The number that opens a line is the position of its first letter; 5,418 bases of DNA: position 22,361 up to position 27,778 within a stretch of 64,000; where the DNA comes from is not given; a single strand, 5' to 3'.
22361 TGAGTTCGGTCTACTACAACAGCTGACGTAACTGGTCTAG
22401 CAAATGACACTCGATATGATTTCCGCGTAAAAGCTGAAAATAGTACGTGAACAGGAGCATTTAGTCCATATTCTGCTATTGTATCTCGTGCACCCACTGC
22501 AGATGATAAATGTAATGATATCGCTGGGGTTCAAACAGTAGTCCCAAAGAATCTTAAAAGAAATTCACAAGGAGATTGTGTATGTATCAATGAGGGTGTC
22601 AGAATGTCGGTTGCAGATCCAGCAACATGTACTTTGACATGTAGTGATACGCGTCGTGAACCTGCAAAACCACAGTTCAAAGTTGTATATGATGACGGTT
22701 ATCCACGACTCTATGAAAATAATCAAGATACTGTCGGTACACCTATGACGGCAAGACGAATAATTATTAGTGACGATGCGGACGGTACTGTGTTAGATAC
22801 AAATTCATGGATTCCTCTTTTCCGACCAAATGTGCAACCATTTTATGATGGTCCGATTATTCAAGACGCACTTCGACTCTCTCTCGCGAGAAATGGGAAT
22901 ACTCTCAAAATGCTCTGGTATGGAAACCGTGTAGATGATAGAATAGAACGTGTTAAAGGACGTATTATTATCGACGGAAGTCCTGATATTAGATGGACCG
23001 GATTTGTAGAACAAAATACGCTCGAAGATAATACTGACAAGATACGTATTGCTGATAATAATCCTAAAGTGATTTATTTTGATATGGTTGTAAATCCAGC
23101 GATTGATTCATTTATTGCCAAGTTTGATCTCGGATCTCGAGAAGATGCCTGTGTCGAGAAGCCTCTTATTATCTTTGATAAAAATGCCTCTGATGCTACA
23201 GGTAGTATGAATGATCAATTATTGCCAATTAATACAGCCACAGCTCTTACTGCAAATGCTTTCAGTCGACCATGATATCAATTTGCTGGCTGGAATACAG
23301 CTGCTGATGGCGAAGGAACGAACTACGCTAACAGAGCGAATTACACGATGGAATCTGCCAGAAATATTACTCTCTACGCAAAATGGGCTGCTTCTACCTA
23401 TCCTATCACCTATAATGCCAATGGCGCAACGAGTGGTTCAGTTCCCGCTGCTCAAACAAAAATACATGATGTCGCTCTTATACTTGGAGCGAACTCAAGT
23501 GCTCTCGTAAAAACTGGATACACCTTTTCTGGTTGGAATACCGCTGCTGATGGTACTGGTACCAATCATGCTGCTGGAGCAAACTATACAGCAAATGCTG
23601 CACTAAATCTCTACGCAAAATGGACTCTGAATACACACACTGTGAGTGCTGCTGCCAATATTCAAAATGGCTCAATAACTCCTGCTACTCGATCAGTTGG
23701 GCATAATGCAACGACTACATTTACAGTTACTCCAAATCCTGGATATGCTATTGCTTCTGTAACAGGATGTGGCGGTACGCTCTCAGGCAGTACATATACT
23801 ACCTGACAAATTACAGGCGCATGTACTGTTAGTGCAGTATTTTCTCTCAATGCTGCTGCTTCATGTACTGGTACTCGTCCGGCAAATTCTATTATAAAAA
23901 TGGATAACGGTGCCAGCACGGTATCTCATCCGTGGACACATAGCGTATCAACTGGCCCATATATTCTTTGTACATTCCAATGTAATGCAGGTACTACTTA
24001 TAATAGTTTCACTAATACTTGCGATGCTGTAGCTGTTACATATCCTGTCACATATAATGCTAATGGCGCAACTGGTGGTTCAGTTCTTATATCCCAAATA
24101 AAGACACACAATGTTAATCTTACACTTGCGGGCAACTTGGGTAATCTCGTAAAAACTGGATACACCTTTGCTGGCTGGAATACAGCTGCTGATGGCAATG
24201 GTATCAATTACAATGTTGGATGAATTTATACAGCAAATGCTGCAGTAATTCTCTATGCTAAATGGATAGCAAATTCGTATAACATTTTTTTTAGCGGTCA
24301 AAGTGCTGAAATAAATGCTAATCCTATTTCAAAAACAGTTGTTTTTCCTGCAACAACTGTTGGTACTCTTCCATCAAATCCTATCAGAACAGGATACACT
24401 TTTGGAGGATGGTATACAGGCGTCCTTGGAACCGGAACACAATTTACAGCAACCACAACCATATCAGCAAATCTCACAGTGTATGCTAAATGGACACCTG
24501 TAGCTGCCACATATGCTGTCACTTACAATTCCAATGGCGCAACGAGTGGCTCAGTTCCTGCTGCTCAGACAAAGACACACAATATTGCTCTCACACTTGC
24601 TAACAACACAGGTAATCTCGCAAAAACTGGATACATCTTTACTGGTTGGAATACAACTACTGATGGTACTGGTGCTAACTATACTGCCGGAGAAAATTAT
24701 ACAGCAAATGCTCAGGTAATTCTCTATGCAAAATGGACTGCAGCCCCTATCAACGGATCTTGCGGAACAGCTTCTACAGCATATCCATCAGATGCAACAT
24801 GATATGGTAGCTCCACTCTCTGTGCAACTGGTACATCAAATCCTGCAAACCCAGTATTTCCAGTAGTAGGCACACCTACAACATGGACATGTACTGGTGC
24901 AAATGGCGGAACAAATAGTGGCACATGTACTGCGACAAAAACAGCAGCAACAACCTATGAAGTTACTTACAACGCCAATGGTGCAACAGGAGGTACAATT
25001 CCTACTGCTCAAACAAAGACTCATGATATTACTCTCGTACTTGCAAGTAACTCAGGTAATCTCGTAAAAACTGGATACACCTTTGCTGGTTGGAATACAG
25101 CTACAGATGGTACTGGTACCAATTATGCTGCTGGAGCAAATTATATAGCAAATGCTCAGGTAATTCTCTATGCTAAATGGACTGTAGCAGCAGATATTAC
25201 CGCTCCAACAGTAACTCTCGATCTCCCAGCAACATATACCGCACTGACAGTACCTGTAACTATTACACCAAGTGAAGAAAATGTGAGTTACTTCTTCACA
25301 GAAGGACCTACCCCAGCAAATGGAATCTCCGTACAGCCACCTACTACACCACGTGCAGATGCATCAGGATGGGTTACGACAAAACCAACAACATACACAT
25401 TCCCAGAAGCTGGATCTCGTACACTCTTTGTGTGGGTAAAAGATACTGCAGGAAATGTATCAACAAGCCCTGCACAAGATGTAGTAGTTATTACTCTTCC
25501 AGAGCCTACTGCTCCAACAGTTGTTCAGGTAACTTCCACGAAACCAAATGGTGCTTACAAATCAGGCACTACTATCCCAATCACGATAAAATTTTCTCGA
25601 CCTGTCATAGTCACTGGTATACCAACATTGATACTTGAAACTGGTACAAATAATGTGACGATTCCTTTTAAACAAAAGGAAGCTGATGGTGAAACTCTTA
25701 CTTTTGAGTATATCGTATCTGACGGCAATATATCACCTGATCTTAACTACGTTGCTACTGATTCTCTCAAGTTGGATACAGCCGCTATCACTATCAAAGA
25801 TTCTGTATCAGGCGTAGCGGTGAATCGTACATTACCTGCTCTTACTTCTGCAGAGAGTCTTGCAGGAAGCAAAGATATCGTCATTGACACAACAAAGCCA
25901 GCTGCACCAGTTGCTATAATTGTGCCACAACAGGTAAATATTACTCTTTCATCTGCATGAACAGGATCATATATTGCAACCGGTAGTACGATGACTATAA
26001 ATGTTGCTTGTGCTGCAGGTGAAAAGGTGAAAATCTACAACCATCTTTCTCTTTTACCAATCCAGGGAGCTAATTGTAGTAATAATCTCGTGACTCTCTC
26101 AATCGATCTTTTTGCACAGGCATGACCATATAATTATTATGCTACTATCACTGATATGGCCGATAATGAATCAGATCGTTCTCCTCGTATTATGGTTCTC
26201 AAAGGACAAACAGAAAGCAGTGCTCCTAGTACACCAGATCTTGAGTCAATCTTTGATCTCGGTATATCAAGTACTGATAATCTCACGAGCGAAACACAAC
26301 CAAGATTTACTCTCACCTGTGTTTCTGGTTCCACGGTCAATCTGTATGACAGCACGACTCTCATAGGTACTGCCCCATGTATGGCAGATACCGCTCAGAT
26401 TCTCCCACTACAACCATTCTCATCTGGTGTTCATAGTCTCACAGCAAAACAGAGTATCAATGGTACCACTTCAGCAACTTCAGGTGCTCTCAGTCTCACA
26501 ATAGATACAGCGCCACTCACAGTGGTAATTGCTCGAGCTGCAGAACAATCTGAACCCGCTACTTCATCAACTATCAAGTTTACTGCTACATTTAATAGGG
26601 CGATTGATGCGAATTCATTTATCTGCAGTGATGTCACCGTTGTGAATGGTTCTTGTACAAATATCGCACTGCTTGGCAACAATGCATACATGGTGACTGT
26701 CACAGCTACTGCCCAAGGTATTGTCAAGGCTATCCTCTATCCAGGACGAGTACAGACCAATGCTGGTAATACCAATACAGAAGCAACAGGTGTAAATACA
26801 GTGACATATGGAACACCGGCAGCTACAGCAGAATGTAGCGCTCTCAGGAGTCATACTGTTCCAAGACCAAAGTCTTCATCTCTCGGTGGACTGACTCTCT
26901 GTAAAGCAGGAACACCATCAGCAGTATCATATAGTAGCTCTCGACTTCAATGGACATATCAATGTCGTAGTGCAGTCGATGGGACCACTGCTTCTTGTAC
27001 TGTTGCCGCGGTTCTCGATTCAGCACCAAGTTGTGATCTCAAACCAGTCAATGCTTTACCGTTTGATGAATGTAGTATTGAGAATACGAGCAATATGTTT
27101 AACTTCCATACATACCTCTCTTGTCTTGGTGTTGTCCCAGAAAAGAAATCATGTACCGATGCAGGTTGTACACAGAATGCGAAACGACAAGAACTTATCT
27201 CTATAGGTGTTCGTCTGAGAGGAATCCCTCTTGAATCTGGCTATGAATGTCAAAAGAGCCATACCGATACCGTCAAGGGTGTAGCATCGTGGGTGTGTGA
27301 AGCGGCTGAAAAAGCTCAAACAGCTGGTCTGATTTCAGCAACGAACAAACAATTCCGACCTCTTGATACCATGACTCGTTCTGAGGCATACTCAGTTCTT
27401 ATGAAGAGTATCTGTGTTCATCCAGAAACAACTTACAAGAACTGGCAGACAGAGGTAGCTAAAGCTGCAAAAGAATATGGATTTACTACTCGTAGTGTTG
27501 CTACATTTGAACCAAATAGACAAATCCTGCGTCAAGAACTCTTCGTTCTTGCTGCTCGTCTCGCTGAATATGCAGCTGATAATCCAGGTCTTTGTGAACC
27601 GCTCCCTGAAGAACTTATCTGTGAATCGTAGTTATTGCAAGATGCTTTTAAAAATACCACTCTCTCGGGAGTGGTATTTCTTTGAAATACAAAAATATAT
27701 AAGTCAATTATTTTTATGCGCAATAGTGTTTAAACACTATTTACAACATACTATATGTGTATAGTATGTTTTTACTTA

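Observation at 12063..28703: A 16.6-kb five-gene envelope island: two PKD giants, an embedded PrsW-like protease, a 2,251-aa mosaic adhesin-like protein and a Cys-rich secreted protein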

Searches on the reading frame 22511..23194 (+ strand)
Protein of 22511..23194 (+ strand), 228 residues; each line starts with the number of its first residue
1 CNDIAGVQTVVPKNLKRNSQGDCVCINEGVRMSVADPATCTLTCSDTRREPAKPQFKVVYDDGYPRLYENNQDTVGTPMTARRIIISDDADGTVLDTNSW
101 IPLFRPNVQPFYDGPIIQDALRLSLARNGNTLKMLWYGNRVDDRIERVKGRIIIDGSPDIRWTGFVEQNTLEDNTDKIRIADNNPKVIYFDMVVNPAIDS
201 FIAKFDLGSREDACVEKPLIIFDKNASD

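Call 64: search_protein_families(library=pfam, max_evalue=10, proteins=[window:22511-23194:+])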
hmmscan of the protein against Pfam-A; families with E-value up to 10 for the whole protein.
seq(228 aa): 1 family
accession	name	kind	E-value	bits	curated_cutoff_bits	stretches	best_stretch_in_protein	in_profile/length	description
PF00290.26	Trp_syntA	-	0.06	12.7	27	1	106-141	46-81/259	Tryptophan synthase alpha chain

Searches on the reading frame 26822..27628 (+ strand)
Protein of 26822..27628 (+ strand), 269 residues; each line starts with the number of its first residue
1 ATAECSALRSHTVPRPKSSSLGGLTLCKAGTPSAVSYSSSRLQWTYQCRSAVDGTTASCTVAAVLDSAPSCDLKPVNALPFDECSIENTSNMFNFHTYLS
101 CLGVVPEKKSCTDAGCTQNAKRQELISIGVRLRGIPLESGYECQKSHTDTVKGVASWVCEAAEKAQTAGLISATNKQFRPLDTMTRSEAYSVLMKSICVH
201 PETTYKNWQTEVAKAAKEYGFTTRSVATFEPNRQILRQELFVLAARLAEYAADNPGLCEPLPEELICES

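Call 64: search_protein_families(library=pfam, max_evalue=10, proteins=[window:26822-27628:+])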
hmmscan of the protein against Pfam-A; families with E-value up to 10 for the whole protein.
seq(269 aa): 2 families
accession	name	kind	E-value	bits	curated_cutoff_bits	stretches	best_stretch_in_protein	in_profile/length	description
PF00395.25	SLH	-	1.1e-06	28.9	20.8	1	151-189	5-43/44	S-layer homology domain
PF03973.19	Triabin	-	0.1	12.9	21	1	91-165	25-98/149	Triabin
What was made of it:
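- Checked: SLH reaches 28.9 bits when the tail is scanned alone (call 64).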
